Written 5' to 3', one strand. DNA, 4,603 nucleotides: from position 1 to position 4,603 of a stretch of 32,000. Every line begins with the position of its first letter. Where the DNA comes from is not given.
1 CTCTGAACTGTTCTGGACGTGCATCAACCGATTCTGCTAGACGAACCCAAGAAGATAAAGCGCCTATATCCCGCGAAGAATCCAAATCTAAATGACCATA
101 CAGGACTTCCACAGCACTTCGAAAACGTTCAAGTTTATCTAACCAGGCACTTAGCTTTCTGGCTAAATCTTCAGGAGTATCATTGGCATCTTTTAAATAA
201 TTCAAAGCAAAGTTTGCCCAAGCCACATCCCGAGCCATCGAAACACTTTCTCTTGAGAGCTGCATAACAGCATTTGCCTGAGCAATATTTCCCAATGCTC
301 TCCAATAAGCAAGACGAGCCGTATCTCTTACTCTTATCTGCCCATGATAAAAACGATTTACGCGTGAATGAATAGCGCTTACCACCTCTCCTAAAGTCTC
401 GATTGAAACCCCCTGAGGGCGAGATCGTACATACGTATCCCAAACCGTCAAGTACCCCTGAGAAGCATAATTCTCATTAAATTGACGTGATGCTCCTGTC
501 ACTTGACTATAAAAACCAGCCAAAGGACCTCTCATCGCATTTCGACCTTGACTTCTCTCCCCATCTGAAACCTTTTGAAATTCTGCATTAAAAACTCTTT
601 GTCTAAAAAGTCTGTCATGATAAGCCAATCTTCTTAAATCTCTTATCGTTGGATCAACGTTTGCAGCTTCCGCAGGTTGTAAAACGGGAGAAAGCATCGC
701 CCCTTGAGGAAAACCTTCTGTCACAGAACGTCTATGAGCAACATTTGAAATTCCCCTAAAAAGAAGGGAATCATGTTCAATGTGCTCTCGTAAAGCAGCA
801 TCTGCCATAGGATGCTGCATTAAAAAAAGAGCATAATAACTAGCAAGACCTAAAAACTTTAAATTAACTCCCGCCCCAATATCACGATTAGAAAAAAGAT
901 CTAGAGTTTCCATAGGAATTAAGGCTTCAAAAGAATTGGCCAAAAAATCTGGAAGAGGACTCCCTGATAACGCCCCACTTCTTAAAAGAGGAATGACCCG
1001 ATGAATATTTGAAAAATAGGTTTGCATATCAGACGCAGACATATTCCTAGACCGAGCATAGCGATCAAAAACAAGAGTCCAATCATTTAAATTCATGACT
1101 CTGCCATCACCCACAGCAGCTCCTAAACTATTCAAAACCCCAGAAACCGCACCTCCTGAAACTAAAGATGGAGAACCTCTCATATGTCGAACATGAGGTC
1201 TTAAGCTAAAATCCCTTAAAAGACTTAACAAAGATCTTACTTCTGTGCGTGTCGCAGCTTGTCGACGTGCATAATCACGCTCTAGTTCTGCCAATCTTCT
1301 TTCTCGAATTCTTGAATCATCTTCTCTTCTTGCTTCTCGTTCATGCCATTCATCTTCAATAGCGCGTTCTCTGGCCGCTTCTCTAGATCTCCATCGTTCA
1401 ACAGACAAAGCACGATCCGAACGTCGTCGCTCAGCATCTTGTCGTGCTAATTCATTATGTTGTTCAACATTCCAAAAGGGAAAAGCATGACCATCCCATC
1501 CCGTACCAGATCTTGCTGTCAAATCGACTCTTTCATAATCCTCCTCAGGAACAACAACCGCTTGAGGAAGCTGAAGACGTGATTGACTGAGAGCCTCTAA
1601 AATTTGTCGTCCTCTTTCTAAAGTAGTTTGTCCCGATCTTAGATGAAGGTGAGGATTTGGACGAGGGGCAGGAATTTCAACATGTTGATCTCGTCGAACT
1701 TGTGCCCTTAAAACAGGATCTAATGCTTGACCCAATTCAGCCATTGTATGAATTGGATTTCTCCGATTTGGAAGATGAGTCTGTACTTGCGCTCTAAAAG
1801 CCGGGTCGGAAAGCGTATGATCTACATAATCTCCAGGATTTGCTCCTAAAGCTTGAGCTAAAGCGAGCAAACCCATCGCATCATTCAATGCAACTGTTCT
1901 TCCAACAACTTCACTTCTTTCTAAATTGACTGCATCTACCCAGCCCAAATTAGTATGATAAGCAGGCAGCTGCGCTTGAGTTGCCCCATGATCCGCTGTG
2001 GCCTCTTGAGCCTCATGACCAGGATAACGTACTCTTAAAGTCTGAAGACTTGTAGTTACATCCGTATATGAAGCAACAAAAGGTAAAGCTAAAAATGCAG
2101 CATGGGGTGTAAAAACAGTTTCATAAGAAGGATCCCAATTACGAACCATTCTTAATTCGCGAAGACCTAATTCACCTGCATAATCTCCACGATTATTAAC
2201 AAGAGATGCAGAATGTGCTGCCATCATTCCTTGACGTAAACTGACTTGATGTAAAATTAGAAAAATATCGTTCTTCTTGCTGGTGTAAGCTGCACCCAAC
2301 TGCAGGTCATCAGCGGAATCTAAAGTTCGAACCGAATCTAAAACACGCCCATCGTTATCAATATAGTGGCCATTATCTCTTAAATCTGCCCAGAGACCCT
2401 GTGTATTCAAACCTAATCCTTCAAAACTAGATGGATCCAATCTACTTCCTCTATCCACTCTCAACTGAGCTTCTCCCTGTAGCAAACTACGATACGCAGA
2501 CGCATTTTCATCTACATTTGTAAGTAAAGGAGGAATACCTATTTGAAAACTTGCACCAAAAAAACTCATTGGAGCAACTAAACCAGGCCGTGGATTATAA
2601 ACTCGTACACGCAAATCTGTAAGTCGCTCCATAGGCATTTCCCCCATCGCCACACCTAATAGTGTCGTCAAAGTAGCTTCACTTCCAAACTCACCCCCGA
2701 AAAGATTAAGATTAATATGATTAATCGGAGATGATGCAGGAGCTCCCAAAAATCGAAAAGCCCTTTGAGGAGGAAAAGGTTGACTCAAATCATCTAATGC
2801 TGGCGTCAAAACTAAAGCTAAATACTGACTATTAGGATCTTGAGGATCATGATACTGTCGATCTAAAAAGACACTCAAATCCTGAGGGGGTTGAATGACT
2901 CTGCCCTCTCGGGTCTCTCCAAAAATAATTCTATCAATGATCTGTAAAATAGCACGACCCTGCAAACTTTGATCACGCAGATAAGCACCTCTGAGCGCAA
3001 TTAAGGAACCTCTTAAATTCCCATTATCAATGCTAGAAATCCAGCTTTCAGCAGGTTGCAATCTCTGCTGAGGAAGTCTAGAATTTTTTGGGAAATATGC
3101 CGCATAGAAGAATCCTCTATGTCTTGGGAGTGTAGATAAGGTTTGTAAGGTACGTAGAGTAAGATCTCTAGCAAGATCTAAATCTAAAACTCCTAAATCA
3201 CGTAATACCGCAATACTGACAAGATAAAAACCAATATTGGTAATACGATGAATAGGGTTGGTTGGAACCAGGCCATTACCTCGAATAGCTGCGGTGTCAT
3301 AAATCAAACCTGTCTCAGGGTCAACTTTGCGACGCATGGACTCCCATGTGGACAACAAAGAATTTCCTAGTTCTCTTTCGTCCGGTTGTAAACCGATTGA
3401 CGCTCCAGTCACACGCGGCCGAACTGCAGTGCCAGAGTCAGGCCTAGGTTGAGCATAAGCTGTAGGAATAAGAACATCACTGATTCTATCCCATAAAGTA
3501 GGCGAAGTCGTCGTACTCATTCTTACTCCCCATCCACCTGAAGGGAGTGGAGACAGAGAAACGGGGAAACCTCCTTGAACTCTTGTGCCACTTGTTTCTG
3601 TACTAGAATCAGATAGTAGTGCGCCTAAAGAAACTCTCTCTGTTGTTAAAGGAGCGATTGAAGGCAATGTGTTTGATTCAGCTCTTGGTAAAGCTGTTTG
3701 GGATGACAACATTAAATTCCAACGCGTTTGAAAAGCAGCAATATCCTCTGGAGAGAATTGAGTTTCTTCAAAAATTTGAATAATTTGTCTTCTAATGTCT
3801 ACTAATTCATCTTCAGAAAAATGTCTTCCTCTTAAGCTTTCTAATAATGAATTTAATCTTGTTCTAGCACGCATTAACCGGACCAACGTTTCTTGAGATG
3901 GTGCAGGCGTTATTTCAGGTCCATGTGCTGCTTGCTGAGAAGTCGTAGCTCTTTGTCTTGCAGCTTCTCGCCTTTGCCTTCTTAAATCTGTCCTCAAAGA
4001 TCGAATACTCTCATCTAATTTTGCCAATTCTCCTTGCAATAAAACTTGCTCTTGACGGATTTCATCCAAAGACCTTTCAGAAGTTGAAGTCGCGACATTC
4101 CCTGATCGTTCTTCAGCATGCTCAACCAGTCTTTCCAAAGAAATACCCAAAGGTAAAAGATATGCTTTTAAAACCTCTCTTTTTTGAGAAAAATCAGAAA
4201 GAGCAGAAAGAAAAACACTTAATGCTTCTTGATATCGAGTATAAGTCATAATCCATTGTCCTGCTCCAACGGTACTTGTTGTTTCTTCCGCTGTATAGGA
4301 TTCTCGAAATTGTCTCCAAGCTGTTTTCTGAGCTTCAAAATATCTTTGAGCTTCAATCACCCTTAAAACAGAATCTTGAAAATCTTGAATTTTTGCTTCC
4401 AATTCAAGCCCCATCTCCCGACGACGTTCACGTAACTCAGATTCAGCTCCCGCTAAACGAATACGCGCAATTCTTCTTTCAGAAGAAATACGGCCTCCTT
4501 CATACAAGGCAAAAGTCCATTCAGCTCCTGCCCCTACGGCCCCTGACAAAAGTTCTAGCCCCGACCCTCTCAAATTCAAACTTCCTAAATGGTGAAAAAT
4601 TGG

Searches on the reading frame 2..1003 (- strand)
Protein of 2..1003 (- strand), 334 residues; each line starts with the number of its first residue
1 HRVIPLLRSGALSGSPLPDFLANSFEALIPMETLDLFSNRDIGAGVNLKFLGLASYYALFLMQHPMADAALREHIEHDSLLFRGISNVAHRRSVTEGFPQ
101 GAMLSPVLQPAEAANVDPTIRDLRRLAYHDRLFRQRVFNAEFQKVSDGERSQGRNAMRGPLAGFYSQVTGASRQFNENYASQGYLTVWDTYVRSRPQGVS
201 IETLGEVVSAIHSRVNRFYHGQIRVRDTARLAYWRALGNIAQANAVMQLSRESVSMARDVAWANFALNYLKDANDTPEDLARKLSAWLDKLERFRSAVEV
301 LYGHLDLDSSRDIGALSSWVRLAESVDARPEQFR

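Call 53: search_protein_families(library=pfam, proteins=[window:2-1003:-], max_evalue=0.1)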
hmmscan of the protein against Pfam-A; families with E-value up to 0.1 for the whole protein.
window:2-1003:- (334 aa): 1 family
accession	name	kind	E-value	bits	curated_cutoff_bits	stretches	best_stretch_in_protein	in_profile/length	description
PF21830.1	DUF6890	-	0.0039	17.4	23.6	1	269-298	5-34/44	Family of unknown function (DUF6890)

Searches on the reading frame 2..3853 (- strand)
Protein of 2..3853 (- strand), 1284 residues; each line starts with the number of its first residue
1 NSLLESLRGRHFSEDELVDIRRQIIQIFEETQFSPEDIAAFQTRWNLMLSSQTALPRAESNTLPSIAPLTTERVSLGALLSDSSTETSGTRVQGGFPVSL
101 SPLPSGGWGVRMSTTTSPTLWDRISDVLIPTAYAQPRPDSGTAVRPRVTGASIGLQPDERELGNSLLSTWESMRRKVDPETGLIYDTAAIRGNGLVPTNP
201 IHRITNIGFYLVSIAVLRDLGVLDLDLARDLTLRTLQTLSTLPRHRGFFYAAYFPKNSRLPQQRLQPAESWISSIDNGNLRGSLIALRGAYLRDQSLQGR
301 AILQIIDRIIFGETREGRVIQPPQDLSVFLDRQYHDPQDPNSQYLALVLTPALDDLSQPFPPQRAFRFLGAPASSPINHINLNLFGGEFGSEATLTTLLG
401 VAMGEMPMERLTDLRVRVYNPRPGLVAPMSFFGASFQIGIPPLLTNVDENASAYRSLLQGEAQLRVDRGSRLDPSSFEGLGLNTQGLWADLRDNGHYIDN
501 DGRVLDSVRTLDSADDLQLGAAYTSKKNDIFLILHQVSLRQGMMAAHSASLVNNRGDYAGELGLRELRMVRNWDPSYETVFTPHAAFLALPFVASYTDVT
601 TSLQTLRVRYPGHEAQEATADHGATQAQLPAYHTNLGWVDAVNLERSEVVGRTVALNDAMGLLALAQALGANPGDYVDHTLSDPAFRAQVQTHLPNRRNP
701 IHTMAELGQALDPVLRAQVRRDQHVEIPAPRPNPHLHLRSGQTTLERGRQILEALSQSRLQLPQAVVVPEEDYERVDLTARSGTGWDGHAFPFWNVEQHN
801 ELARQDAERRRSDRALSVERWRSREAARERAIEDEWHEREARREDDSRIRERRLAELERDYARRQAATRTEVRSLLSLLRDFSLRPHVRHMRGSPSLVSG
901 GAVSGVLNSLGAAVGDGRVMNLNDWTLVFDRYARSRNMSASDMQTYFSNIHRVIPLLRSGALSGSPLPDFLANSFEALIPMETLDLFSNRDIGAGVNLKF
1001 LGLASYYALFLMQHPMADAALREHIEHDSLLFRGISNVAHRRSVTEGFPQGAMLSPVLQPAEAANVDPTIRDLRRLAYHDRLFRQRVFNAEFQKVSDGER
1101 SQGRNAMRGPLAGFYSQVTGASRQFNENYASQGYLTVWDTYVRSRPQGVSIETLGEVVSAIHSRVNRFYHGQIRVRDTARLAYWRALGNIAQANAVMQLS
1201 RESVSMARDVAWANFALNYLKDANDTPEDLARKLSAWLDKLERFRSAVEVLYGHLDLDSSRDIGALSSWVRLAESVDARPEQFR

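Call 6: search_protein_families(library=pfam, proteins=[window:2-3853:-], max_evalue=1)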
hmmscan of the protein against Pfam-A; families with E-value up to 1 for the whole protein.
window:2-3853:- (1284 aa): 1 family
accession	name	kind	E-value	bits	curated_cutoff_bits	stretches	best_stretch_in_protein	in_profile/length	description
PF21830.1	DUF6890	-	0.015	15.5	23.6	1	1219-1248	5-34/44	Family of unknown function (DUF6890)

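Call 47: search_protein_families(library=ncbifam, proteins=[window:2-3853:-], max_evalue=1)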
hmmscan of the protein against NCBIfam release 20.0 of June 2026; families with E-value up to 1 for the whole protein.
window:2-3853:- (1284 aa): 0 families

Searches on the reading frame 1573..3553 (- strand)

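Call 74: search_solved_structures(query=window:1573-3553:-, max_evalue=1)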
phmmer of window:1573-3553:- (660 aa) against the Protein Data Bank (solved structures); distinct sequences matched with E-value up to 1: 5.
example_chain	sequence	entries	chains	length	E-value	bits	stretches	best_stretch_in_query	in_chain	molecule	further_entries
8rf9_A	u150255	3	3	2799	1.3e-06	30.5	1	104-194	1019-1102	Cyclic beta 1-2 glucan synthetase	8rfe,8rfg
8rf0_A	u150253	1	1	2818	1.3e-06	30.5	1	104-194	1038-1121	Cyclic beta-(1,2)-glucan synthase NdvB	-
8xuj_A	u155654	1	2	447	2.1e-06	29.8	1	76-210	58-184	Membrane protein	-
8wy1_A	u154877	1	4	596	5.9e-05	25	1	104-190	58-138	Glycosyltransferase 36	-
9fce_A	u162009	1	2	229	0.21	13.3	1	68-126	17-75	SAM dependent methyltransferase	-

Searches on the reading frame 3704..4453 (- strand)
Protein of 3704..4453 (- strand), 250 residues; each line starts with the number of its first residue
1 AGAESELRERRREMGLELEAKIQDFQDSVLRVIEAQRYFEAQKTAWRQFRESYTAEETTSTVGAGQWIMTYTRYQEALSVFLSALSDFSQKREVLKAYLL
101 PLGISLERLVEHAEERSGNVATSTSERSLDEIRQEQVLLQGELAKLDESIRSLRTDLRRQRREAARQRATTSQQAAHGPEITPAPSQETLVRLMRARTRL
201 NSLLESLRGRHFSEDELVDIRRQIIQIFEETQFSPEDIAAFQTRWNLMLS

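Call 53: search_protein_families(library=pfam, proteins=[window:3704-4453:-], max_evalue=0.1)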
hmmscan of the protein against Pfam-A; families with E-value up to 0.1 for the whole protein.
window:3704-4453:- (250 aa): 5 families
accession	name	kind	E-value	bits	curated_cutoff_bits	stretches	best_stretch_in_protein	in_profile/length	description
PF15233.11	SYCE1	-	0.0052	17.3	27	1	122-214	35-126/152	Synaptonemal complex central element protein 1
PF14362.11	DUF4407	-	0.0057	16.4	31.3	1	111-230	115-224/297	Domain of unknown function (DUF4407)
PF25399.1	DeaD_dimer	-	0.04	14.4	23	0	198-240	9-50/67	RNA helicase DeaD dimerization domain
PF11365.13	SOGA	-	0.049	15.1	31.1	0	127-191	7-71/94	Protein SOGA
PF10545.15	MADF_DNA_bdg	-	0.096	13.5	22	0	141-170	40-69/84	Alcohol dehydrogenase transcription factor Myb/SANT-like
